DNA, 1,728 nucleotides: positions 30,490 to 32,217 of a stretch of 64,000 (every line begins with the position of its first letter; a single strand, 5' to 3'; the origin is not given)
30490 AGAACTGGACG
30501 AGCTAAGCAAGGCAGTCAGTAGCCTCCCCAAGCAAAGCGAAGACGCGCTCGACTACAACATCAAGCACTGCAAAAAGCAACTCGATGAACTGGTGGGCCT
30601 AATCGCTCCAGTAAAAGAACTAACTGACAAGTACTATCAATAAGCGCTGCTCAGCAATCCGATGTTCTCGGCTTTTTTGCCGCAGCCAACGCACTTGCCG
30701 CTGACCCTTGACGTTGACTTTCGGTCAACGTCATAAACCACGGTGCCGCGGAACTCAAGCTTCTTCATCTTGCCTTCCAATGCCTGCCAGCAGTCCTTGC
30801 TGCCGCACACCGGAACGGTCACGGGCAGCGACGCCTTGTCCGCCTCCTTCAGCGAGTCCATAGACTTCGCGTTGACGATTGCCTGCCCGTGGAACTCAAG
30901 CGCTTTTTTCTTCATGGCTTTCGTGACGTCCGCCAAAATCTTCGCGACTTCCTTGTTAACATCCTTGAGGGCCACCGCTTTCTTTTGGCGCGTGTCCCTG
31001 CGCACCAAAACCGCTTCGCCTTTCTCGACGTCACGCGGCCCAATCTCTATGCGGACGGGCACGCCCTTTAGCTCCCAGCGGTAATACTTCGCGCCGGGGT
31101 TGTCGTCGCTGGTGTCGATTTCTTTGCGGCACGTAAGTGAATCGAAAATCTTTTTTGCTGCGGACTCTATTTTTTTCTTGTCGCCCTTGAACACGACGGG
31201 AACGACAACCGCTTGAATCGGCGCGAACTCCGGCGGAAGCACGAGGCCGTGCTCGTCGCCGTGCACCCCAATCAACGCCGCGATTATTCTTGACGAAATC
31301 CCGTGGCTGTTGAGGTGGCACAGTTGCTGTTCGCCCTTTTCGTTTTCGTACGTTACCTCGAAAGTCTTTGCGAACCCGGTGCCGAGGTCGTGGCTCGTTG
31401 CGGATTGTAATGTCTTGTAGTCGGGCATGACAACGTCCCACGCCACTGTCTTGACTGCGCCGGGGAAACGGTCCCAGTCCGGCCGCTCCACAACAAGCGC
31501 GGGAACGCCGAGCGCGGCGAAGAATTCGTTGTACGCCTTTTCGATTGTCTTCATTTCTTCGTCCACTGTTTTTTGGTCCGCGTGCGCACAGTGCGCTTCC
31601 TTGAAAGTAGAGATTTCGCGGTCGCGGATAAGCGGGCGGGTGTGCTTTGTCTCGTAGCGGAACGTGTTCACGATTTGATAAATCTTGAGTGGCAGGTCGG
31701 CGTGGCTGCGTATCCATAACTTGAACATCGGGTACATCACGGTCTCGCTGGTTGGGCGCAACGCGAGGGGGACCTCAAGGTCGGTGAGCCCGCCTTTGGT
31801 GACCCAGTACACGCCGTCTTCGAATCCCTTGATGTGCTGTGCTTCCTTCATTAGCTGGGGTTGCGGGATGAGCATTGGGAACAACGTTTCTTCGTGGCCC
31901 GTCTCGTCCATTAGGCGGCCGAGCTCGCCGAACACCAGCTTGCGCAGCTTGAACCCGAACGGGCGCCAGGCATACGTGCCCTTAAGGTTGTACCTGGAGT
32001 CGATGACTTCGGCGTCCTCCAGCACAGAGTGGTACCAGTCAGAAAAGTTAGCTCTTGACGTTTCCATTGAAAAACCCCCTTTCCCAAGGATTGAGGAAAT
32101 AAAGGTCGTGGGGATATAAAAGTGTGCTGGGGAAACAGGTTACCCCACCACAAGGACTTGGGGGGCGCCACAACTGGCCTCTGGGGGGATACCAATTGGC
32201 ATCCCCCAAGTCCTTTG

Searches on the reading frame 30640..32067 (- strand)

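Call 80: search_protein_families(library=pfam, proteins=[window:30640-32067:-], max_evalue=0.001)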
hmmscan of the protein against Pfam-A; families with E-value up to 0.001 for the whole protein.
window:30640-32067:- (476 aa): 2 families
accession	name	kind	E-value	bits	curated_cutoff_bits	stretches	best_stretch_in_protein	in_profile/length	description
PF00587.30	tRNA-synt_2b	-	5.3e-29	102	29.3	1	96-266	6-176/179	tRNA synthetase class II core domain (G, H, P, S and T)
PF03129.25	HGTP_anticodon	-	7.1e-17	61.8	21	1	285-376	1-93/94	Anticodon binding domain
